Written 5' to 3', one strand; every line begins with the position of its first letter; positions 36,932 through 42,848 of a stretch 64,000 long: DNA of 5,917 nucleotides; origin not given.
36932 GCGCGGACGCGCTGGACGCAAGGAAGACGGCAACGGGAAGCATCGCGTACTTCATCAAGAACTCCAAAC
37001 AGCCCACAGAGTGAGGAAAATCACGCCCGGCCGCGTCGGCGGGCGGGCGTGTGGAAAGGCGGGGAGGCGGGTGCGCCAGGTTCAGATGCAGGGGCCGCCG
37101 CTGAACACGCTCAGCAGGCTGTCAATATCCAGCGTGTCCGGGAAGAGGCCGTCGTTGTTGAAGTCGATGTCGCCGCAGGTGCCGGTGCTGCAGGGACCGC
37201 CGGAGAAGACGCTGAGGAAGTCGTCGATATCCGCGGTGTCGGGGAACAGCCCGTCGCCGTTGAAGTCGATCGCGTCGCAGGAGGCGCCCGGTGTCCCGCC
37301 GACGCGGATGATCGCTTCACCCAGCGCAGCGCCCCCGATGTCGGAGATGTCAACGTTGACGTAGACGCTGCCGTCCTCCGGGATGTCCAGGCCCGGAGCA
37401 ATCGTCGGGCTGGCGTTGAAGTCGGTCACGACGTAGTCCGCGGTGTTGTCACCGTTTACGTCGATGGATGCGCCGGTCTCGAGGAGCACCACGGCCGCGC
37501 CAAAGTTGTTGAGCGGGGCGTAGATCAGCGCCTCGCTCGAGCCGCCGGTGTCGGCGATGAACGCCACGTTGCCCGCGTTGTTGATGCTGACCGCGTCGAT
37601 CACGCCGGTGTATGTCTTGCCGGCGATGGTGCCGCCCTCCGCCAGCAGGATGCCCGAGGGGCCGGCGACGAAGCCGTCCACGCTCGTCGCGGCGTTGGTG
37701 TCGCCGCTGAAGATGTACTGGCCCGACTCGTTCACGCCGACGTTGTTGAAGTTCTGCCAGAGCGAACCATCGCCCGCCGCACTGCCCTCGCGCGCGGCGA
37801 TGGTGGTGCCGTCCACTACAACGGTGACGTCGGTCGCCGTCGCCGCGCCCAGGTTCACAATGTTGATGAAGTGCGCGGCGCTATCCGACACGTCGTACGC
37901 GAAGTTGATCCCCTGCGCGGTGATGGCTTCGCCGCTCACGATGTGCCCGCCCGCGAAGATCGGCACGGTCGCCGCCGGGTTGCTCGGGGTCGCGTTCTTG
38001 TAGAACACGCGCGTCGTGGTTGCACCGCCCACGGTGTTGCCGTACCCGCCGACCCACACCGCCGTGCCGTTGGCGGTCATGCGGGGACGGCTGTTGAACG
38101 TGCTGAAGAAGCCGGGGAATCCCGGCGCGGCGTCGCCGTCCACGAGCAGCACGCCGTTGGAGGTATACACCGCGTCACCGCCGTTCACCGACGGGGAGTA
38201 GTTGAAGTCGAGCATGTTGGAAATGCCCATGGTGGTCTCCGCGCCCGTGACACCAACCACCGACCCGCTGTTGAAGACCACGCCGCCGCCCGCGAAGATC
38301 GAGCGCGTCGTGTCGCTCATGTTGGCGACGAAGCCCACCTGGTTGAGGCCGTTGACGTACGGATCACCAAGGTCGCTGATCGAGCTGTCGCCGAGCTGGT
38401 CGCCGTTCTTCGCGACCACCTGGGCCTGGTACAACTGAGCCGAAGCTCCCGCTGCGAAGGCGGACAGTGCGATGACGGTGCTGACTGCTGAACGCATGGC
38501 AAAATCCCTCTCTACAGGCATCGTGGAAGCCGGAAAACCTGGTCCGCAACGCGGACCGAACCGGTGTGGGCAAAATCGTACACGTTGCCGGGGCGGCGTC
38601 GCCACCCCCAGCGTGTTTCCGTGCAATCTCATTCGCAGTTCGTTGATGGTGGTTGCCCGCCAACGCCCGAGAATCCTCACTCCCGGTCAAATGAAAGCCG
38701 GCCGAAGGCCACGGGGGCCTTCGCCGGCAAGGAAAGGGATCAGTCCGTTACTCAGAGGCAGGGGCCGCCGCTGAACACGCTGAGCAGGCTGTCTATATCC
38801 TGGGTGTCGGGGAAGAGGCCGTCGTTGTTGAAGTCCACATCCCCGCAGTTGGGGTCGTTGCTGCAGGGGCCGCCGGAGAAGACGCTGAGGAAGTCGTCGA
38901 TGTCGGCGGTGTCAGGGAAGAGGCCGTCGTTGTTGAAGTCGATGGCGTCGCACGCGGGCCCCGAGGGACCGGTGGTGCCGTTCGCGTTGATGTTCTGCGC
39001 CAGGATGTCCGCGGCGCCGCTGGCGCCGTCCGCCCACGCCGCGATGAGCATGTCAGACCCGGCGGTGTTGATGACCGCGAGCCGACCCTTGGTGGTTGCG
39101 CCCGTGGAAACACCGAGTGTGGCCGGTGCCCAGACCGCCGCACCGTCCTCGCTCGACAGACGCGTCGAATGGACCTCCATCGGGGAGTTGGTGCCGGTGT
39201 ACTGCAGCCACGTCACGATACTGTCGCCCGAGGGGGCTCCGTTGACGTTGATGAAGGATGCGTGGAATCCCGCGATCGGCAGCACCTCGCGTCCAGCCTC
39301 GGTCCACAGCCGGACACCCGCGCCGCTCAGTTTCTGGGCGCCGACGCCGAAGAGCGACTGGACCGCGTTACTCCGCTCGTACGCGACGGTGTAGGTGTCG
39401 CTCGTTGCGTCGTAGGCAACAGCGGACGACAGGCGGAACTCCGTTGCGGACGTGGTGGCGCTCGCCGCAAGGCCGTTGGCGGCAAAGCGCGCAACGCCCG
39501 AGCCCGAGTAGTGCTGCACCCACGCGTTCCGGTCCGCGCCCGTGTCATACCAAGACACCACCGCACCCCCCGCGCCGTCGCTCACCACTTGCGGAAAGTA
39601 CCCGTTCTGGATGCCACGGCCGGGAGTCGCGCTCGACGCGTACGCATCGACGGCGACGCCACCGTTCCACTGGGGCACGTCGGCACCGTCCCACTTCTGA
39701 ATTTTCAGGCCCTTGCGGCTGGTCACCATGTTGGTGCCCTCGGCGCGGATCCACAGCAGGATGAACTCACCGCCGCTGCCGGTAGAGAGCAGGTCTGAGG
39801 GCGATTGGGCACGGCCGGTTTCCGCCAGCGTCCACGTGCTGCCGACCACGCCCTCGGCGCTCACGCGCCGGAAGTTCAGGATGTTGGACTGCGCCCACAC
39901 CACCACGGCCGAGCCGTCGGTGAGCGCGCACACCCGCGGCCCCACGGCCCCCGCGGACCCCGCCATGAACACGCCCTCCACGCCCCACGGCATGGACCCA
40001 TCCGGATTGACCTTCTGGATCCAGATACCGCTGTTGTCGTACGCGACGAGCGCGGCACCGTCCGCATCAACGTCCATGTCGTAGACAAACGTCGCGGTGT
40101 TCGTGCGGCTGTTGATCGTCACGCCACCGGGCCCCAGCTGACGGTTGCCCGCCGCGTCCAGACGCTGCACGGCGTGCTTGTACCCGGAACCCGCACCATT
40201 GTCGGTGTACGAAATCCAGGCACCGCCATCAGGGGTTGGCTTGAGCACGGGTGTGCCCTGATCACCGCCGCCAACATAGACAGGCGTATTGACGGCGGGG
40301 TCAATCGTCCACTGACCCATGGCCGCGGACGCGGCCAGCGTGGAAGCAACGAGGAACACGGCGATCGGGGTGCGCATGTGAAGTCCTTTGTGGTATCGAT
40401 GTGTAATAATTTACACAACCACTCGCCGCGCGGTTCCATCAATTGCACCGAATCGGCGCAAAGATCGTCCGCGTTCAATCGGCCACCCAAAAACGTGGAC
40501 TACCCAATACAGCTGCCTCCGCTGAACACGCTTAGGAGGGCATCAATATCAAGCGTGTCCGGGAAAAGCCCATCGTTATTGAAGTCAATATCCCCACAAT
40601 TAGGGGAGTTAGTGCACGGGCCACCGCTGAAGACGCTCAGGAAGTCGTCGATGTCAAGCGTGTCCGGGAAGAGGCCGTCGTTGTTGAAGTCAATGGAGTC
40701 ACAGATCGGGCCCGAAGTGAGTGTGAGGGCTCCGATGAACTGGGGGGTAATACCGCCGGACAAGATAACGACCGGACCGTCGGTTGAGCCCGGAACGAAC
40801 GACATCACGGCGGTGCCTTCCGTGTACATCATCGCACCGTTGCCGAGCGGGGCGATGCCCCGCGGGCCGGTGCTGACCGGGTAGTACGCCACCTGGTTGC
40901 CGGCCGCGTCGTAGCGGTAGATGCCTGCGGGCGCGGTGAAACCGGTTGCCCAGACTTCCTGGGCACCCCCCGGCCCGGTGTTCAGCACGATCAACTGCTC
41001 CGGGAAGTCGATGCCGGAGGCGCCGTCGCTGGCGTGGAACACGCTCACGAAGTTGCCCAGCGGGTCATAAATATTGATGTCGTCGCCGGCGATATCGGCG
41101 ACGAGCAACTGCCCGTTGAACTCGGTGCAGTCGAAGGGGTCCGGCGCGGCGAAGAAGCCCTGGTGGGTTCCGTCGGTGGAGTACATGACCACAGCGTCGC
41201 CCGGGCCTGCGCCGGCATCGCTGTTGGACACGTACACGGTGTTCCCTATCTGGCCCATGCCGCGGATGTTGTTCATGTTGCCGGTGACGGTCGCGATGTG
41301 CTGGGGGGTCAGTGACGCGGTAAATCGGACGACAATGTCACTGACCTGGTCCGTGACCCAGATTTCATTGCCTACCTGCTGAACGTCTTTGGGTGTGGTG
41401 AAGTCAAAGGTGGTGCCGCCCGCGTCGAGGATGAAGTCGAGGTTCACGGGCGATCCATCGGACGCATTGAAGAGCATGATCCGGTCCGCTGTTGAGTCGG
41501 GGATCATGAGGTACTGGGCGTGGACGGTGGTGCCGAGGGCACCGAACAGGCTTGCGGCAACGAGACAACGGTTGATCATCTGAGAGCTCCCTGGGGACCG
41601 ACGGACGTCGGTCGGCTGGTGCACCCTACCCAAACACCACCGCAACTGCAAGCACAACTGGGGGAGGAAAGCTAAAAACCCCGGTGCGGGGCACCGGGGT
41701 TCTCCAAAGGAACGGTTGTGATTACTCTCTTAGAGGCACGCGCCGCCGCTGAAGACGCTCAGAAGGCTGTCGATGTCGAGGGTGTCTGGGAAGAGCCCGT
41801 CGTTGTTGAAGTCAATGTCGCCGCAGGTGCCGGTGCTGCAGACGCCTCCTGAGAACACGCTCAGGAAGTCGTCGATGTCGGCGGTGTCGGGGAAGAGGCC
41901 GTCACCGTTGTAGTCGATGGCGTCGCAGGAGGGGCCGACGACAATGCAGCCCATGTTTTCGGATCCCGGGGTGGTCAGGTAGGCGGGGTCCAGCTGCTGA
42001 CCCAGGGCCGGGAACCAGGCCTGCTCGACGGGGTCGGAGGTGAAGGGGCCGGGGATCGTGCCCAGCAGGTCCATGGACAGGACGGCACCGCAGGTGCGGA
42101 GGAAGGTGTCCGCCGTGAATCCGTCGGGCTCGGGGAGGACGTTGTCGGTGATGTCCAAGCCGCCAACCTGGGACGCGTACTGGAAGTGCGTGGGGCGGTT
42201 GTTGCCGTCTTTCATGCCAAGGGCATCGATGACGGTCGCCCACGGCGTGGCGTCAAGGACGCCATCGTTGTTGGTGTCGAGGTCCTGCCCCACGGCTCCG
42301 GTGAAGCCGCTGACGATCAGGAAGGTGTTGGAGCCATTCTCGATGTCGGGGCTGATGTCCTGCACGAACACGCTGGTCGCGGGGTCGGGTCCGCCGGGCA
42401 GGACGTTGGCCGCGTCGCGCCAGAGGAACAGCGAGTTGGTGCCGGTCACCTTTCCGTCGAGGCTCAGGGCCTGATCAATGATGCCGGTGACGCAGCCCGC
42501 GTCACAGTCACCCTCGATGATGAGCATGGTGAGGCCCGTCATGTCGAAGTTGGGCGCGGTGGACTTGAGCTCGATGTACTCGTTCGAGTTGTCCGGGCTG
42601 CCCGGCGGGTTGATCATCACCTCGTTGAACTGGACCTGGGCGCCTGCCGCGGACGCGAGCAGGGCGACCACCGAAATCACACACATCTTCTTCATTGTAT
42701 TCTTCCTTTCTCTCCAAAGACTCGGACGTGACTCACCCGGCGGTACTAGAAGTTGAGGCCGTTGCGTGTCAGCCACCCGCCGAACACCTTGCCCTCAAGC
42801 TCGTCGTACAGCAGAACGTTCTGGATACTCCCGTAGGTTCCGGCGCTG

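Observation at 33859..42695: Six consecutive secreted proteins with unrelated bodies share one Cys-bracketed tandem dockerin/EF-hand-like C-terminal anchor module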

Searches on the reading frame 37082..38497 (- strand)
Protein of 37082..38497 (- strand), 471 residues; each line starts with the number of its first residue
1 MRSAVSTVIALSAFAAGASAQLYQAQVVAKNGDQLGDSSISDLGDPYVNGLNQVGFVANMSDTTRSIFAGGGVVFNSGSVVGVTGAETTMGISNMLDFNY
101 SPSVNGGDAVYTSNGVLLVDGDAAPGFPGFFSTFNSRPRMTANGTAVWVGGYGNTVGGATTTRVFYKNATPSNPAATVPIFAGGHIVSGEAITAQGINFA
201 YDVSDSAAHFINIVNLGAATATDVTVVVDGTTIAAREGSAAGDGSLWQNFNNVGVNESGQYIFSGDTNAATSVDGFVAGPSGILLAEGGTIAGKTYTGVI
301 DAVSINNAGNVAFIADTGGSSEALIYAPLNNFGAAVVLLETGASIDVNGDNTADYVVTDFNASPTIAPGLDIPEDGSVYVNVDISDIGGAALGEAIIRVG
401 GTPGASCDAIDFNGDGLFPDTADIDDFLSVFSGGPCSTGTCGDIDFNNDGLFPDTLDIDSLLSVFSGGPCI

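Call 3: search_protein_families(library=ncbifam, proteins=[window:37082-38497:-], max_evalue=0.01)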
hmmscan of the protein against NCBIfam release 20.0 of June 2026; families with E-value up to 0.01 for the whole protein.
window:37082-38497:- (471 aa): 0 families

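Call 4: search_protein_families(library=pfam, proteins=[window:37082-38497:-], max_evalue=0.01)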
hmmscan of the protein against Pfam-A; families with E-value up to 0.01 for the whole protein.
window:37082-38497:- (471 aa): 0 families

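Call 56: search_protein_families(library=pfam, proteins=[window:37082-38497:-], max_evalue=5)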
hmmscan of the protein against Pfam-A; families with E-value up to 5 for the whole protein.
window:37082-38497:- (471 aa): 1 family
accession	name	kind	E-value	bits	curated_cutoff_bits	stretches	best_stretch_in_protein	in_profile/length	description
PF11355.13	DUF3157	-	0.25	11.4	21.7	1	327-361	11-47/199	Protein of unknown function (DUF3157)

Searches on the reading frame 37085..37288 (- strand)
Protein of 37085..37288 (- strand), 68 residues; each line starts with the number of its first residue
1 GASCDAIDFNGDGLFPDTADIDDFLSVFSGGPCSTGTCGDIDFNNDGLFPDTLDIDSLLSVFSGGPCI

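Call 7: search_protein_families(library=ncbifam, proteins=[window:37085-37288:-], max_evalue=10)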
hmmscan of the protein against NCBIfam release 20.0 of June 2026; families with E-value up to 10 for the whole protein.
seq(68 aa): 0 families

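Call 8: search_protein_families(library=pfam, proteins=[window:37085-37288:-], max_evalue=10)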
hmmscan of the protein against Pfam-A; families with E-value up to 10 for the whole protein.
seq(68 aa): 3 families
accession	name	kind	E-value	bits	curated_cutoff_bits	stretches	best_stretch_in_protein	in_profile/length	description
PF08684.15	ocr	-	0.0088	16.9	25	1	39-59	60-80/101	DNA mimic ocr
PF04310.18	MukB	-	0.24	11.5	23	0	44-65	13-34/226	MukB N-terminal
PF01839.29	FG-GAP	-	1.1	9.6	22.1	1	6-14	7-15/37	FG-GAP repeat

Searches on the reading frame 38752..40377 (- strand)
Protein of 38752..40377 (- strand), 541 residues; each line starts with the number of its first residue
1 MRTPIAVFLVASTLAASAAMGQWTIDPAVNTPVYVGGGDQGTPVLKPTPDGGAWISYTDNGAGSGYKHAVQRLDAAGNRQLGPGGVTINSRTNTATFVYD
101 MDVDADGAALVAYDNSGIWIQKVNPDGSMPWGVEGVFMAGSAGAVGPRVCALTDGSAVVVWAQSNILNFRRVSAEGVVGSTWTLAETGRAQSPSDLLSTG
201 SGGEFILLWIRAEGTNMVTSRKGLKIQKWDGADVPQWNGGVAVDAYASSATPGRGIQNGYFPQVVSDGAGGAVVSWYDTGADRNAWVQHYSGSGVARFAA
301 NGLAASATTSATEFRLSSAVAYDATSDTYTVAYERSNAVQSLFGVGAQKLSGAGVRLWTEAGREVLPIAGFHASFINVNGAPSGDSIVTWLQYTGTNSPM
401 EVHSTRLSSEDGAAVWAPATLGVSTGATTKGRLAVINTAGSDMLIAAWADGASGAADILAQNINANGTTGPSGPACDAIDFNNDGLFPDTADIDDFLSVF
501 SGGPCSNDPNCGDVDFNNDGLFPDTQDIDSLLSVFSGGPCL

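Call 3: search_protein_families(library=ncbifam, proteins=[window:38752-40377:-], max_evalue=0.01)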
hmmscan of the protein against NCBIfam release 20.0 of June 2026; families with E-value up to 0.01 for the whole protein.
window:38752-40377:- (541 aa): 0 families

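Call 4: search_protein_families(library=pfam, proteins=[window:38752-40377:-], max_evalue=0.01)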
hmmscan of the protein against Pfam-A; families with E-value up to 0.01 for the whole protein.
window:38752-40377:- (541 aa): 0 families

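Call 13: list_cluster_members(proteins=[window:38755-40377:-, window:37085-38497:-, window:40503-41579:-, window:41733-42695:-, window:35445-36983:-, window:33862-35364:-])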
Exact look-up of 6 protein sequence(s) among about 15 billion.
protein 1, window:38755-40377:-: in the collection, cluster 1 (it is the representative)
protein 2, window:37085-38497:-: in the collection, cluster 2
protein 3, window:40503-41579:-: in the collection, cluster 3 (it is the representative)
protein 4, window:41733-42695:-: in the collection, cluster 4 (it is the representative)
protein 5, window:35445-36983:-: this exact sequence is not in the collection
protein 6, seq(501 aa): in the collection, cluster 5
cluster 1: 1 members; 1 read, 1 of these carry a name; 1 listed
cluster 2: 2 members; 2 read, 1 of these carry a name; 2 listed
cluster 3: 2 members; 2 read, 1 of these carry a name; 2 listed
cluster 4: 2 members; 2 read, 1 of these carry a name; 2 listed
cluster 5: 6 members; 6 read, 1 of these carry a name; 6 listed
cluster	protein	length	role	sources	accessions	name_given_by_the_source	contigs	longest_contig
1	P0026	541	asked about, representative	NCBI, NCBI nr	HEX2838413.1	MAG TPA: hypothetical protein VHN77_09830 [Phycisphaerales bacterium] | hypothetical protein [Phycisphaerales bacterium]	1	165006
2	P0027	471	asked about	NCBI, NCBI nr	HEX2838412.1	MAG TPA: hypothetical protein VHN77_09825 [Phycisphaerales bacterium] | hypothetical protein [Phycisphaerales bacterium]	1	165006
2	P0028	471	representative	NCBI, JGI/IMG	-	-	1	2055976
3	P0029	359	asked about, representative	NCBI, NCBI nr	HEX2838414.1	MAG TPA: hypothetical protein VHN77_09835 [Phycisphaerales bacterium] | hypothetical protein [Phycisphaerales bacterium]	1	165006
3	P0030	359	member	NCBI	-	-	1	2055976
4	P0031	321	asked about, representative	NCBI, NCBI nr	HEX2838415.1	MAG TPA: hypothetical protein VHN77_09840 [Phycisphaerales bacterium] | hypothetical protein [Phycisphaerales bacterium]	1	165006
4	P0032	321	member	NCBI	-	-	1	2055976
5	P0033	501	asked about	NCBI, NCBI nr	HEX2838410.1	MAG TPA: PQQ-dependent sugar dehydrogenase [Phycisphaerales bacterium] | PQQ-dependent sugar dehydrogenase [Phycisphaerales bacterium]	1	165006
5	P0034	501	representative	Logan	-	-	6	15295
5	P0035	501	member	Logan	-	-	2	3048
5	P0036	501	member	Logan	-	-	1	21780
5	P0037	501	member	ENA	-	-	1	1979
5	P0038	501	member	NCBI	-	-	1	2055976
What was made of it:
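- Checked: Five of the six predicted products are exact matches to GenBank proteins HEX2838410, HEX2838412, HEX2838413, HEX2838414 and HEX2838415 of a Phycisphaerales MAG (call 13). NCBI's annotation names g2-g6 'hypothetical protein', not 'GC-type dockerin domain-anchored protein' (call 13).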

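Call 20: find_encoding_contigs(protein=window:38752-40377:-, flank=10000, max_places=4)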
Protein window:38752-40377:- (541 aa): no gene with exactly this product is on record in the collection.

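Call 31: find_encoding_contigs(protein=P0028, flank=10000, max_places=3)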
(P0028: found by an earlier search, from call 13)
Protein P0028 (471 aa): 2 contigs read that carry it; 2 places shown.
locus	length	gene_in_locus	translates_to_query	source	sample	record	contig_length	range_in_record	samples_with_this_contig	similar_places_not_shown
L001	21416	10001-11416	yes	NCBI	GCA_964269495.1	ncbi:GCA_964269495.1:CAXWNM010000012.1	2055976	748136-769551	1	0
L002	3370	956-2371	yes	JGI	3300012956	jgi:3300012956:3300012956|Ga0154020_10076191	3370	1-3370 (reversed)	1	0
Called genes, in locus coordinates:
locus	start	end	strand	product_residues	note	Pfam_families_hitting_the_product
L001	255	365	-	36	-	-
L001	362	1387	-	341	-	PF00437:T2SSE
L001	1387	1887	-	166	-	PF05157:MshEN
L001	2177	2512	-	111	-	PF01740:STAS, PF13466:STAS_2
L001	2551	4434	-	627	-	PF00989:PAS (faint), PF08448:PAS_4, PF00512:HisKA, PF02518:HATPase_c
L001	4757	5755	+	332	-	PF07963:N_methyl (weak)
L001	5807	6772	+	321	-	-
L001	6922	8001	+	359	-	-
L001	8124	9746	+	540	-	-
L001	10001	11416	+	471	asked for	-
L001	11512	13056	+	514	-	-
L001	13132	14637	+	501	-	PF07995:GSDH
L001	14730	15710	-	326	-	PF00389:2-Hacid_dh, PF02826:2-Hacid_dh_C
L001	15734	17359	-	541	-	PF04715:, PF00425:Chorismate_bind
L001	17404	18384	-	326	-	PF01063:Aminotran_4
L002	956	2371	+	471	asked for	-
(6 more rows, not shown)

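Call 56: search_protein_families(library=pfam, proteins=[window:38752-40377:-], max_evalue=5)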
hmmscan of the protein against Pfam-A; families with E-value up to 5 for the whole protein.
window:38752-40377:- (541 aa): 2 families
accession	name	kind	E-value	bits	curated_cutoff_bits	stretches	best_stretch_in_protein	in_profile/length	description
PF08141.18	SspH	-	0.13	12.9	25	1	108-128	15-35/58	Small acid-soluble spore protein H family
PF08684.15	ocr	-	0.16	12.9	25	0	513-532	61-80/101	DNA mimic ocr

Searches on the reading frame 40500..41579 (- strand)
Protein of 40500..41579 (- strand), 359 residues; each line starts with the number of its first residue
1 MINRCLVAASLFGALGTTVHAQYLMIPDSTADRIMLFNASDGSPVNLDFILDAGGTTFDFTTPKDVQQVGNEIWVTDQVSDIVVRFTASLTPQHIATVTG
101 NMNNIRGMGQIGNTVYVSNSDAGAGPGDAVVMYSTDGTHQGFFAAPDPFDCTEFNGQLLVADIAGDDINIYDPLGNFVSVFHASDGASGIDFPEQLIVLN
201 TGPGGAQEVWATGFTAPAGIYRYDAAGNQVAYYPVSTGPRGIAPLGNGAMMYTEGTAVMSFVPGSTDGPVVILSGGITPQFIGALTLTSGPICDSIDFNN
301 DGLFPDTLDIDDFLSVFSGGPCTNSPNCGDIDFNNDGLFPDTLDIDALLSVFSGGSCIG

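Call 3: search_protein_families(library=ncbifam, proteins=[window:40500-41579:-], max_evalue=0.01)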
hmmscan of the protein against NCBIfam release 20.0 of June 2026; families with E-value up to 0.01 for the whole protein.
window:40500-41579:- (359 aa): 1 family
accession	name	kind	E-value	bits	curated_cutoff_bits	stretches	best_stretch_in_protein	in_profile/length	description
NF035926.1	scyF_NHL_VPEP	equivalog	0.00018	20.7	350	1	110-184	73-142/376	scytonemin biosynthesis PEP-CTERM protein ScyF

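Call 4: search_protein_families(library=pfam, proteins=[window:40500-41579:-], max_evalue=0.01)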
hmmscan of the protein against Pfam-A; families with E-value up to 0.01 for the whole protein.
window:40500-41579:- (359 aa): 0 families

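Call 21: find_encoding_contigs(protein=window:40500-41579:-, flank=10000, max_places=4)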
Protein window:40500-41579:- (359 aa): no gene with exactly this product is on record in the collection.
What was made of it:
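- Tried and rejected: The close relative's protein P0028 gave the syntenic locus instead (calls 20, 21, 31).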

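Call 56: search_protein_families(library=pfam, proteins=[window:40500-41579:-], max_evalue=5)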
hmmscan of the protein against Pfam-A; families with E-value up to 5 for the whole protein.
window:40500-41579:- (359 aa): 1 family
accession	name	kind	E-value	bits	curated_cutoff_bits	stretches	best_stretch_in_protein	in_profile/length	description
PF08684.15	ocr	-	0.18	12.7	25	0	329-349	60-80/101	DNA mimic ocr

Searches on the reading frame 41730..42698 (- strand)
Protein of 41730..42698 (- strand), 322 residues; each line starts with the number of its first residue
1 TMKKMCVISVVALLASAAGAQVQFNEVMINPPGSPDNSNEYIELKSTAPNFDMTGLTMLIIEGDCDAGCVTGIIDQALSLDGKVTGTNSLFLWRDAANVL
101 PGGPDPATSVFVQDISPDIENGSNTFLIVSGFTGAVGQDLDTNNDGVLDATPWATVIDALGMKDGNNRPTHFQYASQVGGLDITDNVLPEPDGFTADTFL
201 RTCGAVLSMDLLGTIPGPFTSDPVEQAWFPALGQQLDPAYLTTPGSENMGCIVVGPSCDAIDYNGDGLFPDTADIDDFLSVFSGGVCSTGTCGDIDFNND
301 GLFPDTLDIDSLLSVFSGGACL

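Call 3: search_protein_families(library=ncbifam, proteins=[window:41730-42698:-], max_evalue=0.01)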
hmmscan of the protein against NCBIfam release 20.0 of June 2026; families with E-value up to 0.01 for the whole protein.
window:41730-42698:- (322 aa): 0 families

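Call 4: search_protein_families(library=pfam, proteins=[window:41730-42698:-], max_evalue=0.01)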
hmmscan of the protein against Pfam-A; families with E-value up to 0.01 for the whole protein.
window:41730-42698:- (322 aa): 0 families

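Call 56: search_protein_families(library=pfam, proteins=[window:41730-42695:-], max_evalue=5)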
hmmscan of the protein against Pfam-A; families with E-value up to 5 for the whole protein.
window:41730-42695:- (321 aa): 2 families
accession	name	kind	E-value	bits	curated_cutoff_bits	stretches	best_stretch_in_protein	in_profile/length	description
PF00278.28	Orn_DAP_Arg_deC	-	0.14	12.9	23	1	244-282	54-93/95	Pyridoxal-dependent decarboxylase, C-terminal sheet domain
PF00932.25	LTD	-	0.15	12.9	34.3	1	15-47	2-31/109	Lamin Tail Domain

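Call 79: search_protein_families(library=ncbifam, proteins=[window:41733-42695:-], max_evalue=1)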
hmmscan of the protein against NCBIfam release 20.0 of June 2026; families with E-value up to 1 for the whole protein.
window:41733-42695:- (321 aa): 0 families
